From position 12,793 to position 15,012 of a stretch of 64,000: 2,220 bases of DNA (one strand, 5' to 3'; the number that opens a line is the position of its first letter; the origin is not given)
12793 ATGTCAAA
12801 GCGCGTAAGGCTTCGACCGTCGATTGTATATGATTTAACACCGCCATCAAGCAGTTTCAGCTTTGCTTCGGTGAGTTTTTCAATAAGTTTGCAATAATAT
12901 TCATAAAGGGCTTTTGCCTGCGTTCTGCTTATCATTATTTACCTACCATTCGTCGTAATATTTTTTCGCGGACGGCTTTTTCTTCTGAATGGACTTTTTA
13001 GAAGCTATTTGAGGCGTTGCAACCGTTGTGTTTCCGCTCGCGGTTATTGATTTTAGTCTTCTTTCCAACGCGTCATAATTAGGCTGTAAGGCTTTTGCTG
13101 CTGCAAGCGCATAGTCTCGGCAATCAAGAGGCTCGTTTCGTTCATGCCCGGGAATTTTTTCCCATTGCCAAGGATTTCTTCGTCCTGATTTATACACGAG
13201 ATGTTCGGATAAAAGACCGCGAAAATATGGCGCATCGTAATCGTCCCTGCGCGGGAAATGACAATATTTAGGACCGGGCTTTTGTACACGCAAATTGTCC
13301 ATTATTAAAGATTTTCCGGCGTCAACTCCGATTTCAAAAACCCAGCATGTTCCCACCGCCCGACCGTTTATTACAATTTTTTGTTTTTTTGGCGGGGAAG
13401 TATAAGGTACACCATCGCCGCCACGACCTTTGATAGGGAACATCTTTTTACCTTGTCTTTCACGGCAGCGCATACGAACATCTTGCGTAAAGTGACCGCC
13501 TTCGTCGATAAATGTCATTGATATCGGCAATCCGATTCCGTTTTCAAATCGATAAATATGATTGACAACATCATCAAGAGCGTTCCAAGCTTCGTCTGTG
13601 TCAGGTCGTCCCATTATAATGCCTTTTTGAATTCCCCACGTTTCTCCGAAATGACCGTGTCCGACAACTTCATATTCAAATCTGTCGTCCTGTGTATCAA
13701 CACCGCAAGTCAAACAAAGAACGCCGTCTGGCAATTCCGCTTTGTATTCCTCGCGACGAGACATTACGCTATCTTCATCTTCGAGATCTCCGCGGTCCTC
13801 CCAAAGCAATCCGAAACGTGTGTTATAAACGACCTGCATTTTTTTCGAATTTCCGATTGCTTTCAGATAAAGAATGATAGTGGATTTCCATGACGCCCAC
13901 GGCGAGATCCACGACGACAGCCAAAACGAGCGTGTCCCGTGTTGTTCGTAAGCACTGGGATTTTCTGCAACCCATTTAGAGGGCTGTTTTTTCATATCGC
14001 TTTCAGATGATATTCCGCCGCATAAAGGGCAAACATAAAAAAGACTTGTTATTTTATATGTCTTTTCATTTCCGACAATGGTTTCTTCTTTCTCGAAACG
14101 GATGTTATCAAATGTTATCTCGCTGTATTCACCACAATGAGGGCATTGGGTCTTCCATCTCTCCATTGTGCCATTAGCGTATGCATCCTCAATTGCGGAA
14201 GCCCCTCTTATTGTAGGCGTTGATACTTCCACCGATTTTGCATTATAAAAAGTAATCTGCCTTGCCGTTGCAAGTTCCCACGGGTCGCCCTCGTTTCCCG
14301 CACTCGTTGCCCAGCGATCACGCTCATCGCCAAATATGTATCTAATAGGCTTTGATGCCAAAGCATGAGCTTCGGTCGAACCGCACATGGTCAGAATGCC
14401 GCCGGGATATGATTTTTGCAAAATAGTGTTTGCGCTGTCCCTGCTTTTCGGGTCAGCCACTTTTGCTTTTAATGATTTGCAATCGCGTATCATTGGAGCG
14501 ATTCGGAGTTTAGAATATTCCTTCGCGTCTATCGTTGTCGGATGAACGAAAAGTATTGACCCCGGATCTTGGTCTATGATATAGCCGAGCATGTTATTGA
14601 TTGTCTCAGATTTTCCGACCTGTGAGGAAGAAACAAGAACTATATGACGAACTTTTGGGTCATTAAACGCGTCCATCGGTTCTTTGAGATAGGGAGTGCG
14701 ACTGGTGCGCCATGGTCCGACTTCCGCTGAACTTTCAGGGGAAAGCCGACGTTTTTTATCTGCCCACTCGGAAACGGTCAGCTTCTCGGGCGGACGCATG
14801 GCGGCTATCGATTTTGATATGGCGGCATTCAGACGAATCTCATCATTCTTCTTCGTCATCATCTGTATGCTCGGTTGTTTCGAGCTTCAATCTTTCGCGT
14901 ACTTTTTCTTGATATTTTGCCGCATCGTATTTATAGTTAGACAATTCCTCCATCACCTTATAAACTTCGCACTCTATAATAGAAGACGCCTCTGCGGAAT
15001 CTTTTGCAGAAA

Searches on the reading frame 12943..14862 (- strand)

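Call 66: search_protein_families(library=phrogs, proteins=[window:12943-14862:-], max_evalue=0.00001)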
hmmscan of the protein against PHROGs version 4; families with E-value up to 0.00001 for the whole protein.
window:12943-14862:- (639 aa): 9 families
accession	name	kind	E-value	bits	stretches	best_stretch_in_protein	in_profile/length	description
phrog_15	-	head and packaging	3.7e-237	791.9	1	10-629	337-967/1330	terminase large subunit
phrog_16406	-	unknown function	1.6e-39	137.1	1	218-594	1-387/601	-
phrog_21311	-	head and packaging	2.7e-36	126.5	1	108-313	2-205/218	terminase large subunit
phrog_15657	-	unknown function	4.7e-32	112.4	1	306-515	23-226/230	-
phrog_675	-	head and packaging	1.7e-30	106.9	1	64-373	49-347/576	terminase large subunit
phrog_3925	-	head and packaging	3.5e-22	79.7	1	24-134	36-144/150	terminase large subunit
phrog_3028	-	unknown function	2.6e-20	74.2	1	429-624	1-194/203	-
phrog_4145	-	head and packaging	1.3e-16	61.6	1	9-199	9-198/209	terminase large subunit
phrog_23163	-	unknown function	2.5e-11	44.4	1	12-130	8-126/130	-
